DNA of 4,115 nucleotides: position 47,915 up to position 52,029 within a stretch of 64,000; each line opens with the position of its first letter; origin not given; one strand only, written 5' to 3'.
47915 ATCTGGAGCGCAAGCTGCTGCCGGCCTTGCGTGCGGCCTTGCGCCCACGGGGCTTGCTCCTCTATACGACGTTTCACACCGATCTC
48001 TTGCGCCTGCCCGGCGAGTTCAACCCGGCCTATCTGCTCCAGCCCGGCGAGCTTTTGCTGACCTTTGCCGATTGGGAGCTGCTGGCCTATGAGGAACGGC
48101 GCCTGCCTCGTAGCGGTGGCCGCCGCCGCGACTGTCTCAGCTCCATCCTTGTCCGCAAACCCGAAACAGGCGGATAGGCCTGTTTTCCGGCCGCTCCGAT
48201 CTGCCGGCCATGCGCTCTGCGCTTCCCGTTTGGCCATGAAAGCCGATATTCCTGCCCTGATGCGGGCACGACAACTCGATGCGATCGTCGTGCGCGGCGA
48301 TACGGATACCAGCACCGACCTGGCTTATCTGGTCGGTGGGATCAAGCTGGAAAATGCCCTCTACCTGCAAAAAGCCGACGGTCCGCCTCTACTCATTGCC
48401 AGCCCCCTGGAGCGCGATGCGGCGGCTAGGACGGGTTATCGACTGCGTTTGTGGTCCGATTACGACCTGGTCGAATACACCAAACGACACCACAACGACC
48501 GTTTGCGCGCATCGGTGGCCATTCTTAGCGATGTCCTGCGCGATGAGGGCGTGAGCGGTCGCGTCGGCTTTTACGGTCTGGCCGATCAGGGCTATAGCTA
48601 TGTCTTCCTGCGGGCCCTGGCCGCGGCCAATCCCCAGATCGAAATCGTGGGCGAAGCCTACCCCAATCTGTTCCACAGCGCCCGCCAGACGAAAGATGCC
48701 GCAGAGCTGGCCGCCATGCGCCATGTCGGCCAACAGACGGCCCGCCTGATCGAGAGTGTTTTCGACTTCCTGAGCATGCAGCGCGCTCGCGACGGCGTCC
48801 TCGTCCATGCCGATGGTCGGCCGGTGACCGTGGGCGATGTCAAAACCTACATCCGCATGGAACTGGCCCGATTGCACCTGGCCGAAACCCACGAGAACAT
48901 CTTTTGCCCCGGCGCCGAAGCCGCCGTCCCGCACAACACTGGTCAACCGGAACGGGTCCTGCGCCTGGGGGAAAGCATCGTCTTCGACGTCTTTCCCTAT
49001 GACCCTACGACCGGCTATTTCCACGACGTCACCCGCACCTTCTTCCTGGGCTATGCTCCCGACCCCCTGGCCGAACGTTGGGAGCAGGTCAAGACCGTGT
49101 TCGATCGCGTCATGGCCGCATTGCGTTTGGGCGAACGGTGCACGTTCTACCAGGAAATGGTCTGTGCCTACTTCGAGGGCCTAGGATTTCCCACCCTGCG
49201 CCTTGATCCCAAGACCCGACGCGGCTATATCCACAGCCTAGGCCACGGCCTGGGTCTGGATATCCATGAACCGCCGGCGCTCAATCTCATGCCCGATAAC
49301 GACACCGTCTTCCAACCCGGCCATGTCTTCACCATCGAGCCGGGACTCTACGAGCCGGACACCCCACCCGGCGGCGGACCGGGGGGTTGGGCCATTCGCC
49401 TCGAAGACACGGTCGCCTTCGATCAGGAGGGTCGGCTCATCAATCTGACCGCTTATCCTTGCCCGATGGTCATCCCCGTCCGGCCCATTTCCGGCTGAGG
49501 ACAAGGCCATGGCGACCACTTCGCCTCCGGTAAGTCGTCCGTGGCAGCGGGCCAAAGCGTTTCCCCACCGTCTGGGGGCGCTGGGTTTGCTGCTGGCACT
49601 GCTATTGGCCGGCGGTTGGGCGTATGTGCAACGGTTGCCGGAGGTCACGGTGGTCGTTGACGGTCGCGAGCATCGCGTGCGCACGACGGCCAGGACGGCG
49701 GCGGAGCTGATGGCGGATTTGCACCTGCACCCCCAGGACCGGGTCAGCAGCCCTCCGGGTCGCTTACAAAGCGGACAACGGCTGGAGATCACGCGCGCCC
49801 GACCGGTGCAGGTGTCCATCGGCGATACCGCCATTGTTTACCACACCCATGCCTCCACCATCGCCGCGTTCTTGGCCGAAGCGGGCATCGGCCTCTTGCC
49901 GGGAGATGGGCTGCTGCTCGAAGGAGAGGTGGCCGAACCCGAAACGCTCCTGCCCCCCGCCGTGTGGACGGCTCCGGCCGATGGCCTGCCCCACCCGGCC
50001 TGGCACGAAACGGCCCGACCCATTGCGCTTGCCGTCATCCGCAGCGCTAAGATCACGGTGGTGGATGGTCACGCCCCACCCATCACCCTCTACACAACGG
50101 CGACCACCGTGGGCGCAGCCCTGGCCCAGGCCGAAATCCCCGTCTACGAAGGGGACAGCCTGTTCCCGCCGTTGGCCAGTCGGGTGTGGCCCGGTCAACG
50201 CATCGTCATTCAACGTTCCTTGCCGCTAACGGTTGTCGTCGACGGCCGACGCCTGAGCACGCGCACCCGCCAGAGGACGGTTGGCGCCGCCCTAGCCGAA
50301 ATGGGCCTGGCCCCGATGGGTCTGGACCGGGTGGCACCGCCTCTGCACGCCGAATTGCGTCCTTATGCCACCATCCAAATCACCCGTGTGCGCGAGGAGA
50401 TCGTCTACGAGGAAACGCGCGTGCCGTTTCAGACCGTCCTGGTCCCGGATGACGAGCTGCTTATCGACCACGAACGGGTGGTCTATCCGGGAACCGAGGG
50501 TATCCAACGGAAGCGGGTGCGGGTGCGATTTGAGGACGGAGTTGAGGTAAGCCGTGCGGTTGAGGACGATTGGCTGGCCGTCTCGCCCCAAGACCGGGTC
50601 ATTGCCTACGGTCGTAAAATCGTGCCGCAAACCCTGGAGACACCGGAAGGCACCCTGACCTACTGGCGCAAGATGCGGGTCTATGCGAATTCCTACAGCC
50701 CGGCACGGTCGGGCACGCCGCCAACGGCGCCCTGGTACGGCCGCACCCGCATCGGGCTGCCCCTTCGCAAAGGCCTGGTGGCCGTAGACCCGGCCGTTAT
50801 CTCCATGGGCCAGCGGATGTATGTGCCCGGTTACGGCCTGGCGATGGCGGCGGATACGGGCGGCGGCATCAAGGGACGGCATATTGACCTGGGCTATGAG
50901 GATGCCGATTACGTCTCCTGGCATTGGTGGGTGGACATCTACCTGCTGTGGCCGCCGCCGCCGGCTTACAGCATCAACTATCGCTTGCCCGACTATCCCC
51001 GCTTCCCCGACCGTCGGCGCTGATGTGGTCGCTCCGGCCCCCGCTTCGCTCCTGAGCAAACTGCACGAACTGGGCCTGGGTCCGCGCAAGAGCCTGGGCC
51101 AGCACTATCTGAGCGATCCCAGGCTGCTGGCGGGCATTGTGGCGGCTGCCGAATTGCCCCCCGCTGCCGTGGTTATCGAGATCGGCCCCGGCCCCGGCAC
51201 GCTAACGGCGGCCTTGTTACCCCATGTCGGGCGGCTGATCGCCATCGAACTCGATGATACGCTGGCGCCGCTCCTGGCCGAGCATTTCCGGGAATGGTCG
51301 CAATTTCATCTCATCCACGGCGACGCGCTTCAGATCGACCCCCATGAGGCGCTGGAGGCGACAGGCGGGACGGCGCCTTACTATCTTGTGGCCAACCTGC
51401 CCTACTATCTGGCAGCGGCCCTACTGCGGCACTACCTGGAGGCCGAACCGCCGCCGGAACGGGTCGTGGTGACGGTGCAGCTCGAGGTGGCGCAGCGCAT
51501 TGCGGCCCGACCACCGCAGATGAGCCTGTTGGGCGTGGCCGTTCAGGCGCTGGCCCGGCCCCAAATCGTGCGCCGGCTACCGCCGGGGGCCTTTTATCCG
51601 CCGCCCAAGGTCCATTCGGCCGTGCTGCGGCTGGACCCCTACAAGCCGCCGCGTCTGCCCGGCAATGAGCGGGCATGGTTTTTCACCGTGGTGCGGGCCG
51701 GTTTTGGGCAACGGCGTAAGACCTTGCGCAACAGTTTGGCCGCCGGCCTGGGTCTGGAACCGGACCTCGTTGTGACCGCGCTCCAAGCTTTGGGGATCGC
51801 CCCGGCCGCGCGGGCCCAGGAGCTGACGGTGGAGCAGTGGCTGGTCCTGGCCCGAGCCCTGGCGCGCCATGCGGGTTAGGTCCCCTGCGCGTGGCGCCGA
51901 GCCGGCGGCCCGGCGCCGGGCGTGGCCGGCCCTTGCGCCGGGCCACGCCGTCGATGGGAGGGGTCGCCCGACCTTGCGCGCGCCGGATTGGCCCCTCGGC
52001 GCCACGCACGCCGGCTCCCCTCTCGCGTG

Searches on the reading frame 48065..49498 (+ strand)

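Call 90: search_protein_families(library=pfam, proteins=[window:48065-49498:+], max_evalue=0.00001)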
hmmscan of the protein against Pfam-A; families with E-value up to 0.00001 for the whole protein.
window:48065-49498:+ (477 aa): 1 family
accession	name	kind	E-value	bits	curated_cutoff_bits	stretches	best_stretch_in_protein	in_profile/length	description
PF00557.29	Peptidase_M24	-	3e-34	119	23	1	217-451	2-205/208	Metallopeptidase family M24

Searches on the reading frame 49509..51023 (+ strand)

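Call 90: search_protein_families(library=pfam, proteins=[window:49509-51023:+], max_evalue=0.00001)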
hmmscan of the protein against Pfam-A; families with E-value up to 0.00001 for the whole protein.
window:49509-51023:+ (504 aa): 3 families
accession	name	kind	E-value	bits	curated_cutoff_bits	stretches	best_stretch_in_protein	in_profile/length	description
PF03990.20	DUF348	-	1.7e-33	114.5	24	3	185-222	5-40/41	G5-linked-Ubiquitin-like domain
PF07501.17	G5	-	1.6e-14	54.4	23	1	297-370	2-75/75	G5 domain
PF06725.17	3D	-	3.2e-11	43.7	23.8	1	424-461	3-47/72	3D domain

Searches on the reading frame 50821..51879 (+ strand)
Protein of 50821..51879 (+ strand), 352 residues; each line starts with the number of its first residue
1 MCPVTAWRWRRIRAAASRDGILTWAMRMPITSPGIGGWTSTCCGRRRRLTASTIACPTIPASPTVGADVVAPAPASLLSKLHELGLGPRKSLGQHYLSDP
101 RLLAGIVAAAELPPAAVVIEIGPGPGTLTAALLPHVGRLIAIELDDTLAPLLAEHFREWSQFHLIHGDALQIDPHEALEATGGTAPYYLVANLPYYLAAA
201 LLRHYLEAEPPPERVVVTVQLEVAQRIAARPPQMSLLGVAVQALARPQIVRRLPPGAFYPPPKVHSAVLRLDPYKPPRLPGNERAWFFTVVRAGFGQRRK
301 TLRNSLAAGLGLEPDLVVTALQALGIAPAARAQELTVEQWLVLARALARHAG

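Call 90: search_protein_families(library=pfam, proteins=[window:50821-51879:+], max_evalue=0.00001)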
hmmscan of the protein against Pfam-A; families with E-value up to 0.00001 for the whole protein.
window:50821-51879:+ (352 aa): 1 family
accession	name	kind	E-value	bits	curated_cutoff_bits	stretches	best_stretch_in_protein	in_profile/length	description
PF00398.26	RrnaAD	-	3.2e-49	167.8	24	1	89-347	5-261/263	Ribosomal RNA adenine dimethylase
